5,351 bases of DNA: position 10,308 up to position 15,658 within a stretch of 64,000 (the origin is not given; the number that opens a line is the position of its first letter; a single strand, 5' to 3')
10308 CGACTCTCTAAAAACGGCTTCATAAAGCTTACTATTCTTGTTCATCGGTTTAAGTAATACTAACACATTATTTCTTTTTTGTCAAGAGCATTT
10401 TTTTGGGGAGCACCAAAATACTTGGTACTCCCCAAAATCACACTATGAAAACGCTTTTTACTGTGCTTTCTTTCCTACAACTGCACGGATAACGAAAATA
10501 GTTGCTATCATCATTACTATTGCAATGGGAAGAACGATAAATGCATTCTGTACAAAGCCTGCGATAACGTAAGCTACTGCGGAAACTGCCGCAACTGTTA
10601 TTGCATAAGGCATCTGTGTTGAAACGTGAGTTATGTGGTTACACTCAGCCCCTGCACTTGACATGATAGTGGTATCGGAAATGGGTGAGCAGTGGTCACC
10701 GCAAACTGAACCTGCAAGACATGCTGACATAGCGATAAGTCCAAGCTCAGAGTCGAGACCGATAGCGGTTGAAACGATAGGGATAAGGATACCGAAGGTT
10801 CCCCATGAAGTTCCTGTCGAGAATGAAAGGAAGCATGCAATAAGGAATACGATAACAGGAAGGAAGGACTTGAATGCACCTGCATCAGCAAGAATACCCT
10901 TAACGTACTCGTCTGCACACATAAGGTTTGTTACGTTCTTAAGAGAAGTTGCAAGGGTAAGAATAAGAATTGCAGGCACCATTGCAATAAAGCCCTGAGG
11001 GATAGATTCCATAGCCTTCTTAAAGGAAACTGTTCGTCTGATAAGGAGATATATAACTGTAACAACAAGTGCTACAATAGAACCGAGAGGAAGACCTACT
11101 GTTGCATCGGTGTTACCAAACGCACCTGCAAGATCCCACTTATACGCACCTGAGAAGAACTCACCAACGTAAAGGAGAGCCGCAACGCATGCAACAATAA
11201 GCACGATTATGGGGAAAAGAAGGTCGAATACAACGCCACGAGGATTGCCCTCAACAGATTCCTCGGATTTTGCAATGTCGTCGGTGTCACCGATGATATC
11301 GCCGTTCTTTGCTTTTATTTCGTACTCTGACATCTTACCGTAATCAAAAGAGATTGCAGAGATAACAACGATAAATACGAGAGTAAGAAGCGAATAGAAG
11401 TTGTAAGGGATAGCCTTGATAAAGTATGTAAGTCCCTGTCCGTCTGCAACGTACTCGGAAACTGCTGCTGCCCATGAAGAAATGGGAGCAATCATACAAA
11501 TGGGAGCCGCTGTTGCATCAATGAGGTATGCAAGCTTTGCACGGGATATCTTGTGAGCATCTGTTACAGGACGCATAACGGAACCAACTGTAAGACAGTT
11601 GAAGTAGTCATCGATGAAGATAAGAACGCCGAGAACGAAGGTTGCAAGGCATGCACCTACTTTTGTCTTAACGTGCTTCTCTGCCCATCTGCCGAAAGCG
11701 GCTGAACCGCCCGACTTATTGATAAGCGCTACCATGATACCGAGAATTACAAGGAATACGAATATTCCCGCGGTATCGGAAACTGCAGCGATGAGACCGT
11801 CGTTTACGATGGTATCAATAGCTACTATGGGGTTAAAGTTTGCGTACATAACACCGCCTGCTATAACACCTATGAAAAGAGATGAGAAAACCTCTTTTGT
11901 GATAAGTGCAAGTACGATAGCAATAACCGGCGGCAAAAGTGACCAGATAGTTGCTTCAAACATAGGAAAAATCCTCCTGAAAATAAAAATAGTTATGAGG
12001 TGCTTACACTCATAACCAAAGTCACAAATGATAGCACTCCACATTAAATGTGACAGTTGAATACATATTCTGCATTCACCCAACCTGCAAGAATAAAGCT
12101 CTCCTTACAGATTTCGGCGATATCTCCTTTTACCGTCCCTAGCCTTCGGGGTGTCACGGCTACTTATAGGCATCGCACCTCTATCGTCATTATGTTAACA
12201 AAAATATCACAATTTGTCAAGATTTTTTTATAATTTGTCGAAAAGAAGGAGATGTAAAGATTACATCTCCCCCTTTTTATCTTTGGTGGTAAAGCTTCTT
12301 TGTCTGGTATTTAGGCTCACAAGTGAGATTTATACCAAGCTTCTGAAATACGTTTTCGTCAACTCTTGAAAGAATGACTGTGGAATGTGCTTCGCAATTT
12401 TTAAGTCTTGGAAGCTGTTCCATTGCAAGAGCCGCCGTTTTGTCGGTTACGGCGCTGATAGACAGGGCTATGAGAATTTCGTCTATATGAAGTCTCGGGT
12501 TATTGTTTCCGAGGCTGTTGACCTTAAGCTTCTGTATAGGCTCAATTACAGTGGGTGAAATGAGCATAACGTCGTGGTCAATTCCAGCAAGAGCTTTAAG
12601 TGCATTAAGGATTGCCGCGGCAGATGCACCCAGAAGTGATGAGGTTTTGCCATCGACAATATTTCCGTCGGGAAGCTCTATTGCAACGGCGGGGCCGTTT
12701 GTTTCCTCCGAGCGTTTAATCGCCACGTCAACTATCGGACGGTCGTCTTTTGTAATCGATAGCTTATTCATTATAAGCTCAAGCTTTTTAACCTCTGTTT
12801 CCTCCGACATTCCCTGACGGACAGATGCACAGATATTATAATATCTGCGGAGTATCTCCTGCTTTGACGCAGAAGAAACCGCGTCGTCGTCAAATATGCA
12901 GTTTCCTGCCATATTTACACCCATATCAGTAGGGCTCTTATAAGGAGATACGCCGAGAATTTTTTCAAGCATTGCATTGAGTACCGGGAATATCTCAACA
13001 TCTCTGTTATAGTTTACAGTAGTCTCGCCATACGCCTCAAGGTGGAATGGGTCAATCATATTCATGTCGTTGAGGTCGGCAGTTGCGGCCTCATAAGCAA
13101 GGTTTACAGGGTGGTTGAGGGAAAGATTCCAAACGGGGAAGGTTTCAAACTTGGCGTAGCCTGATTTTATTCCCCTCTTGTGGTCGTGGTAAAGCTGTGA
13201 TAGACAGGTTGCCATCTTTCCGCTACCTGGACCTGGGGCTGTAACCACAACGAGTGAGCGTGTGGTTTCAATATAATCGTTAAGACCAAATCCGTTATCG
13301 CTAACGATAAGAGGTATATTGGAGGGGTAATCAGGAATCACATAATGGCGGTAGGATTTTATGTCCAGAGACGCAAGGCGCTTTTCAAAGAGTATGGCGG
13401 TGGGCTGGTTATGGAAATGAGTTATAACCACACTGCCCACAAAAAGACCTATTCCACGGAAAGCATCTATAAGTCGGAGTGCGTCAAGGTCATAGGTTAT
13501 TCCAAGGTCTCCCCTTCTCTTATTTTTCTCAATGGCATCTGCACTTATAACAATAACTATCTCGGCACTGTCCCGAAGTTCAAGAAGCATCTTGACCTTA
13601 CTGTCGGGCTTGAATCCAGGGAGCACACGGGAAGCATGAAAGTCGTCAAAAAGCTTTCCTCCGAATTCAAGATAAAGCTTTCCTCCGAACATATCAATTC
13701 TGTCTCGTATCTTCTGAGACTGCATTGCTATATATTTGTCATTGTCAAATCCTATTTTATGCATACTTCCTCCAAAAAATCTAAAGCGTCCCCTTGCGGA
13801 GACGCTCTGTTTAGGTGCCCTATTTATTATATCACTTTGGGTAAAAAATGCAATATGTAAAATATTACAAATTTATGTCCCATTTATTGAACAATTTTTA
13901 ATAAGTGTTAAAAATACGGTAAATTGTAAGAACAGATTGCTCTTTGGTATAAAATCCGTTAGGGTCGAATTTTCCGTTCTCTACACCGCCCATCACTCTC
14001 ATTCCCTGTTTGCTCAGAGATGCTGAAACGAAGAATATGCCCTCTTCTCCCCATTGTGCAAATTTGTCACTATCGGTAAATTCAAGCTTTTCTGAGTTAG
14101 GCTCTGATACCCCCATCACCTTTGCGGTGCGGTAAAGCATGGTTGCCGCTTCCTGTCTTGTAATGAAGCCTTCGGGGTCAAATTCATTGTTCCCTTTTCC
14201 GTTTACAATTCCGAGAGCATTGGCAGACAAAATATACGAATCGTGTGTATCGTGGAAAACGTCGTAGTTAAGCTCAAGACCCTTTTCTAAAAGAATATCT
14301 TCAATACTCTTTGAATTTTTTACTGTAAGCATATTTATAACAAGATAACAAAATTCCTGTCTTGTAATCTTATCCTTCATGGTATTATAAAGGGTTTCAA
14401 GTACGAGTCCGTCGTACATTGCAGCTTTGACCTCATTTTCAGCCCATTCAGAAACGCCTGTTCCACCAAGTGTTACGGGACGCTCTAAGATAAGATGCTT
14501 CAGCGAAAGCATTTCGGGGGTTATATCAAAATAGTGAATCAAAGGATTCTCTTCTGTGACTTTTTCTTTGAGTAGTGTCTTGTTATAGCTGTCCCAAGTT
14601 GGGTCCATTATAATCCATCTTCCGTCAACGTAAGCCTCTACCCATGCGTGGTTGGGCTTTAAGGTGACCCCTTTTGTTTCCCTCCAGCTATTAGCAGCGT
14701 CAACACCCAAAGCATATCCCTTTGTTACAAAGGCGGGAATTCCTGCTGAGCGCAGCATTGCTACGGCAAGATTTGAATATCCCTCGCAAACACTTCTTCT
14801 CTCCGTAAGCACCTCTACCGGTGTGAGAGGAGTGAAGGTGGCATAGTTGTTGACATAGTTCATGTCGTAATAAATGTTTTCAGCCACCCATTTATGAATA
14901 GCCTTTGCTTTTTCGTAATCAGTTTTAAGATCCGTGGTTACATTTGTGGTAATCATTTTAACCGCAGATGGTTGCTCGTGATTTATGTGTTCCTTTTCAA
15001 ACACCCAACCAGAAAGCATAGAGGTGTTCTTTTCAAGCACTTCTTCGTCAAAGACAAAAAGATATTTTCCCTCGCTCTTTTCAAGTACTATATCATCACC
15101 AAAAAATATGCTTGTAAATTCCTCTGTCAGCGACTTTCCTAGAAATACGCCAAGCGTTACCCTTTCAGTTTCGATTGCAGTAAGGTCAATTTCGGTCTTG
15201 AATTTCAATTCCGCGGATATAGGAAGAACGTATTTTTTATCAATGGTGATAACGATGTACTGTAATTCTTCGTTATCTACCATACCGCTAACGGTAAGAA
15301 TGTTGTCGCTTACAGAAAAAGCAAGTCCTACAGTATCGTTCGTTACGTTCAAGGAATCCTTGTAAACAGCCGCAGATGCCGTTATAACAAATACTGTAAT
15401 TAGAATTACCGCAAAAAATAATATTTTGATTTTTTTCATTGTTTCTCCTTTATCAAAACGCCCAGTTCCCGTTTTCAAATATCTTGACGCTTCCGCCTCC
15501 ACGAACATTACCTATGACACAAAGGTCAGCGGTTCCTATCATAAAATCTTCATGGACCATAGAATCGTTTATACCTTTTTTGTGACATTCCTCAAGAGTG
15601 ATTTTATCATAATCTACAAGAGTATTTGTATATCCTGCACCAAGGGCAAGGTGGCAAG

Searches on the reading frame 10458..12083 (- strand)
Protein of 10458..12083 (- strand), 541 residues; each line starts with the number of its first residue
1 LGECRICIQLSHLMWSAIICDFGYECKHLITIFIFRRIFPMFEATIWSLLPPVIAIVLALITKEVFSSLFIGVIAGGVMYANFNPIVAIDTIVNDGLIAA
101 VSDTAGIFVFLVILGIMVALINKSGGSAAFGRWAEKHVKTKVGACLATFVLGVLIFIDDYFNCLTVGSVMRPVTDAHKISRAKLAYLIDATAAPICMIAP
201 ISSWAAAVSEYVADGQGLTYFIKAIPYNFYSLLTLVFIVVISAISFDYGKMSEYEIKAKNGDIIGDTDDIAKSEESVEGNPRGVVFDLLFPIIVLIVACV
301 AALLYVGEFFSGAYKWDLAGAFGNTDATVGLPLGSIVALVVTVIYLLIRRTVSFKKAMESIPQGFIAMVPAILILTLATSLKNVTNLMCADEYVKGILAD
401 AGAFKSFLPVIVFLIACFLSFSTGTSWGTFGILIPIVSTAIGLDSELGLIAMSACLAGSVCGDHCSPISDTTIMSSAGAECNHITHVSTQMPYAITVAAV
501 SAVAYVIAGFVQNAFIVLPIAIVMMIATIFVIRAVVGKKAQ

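Call 51: search_protein_families(library=ncbifam, proteins=[window:10458-12083:-], max_evalue=0.00001)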
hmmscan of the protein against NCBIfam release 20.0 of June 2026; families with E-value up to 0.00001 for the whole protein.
window:10458-12083:- (541 aa): 3 families
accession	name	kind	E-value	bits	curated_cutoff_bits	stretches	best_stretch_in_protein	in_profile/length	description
NF000013.1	tet_NaH_anti_35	exception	3.1e-61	207.6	750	1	196-527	2-353/369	tetracycline efflux Na+/H+ antiporter family transporter Tet(35)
TIGR00931.1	antiport_nhaC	equivalog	9e-12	44.5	370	1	336-525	35-222/454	Na+/H+ antiporter NhaC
NF052307.1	ArgOrthExpArcD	equivalog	5.6e-10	38.6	650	1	407-513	121-226/469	arginine/ornithine antiporter ArcD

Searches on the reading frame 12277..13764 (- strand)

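Call 51: search_protein_families(library=ncbifam, proteins=[window:12277-13764:-], max_evalue=0.00001)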
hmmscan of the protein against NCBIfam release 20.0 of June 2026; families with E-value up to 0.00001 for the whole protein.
window:12277-13764:- (495 aa): 1 family
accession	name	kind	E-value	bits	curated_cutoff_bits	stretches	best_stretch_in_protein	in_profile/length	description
NF010184.0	PRK13663.1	equivalog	1.3e-247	822.3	631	1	1-494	1-494/494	hypothetical protein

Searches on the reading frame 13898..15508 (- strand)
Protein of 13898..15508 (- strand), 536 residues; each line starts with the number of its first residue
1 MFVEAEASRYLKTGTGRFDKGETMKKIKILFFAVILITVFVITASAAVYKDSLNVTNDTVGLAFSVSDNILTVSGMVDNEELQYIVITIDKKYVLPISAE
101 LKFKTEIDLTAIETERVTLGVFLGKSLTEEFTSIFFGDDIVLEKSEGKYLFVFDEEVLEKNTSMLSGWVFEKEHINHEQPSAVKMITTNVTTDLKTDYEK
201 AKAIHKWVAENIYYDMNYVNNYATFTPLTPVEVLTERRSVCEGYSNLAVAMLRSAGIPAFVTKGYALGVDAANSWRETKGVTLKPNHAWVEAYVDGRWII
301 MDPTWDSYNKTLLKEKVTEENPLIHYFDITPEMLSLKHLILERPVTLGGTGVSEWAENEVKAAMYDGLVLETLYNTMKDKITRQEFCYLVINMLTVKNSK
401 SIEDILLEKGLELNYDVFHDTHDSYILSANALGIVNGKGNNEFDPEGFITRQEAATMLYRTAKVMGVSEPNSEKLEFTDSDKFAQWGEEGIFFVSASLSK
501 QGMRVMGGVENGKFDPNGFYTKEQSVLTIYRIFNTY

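Call 51: search_protein_families(library=ncbifam, proteins=[window:13898-15508:-], max_evalue=0.00001)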
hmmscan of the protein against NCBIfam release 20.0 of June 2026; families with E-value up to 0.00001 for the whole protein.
window:13898-15508:- (536 aa): 2 families
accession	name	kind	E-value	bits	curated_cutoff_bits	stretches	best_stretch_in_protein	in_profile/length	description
NF045980.1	MAG6410_fam_LP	equivalog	7.8e-11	41.1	450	1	178-315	149-271/622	MAG6410 family transglutaminase-related lipoprotein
NF033190.2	inl_like_NEAT_1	exception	4.4e-06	25.3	1275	1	378-531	615-750/754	NEAT domain-containing leucine-rich repeat protein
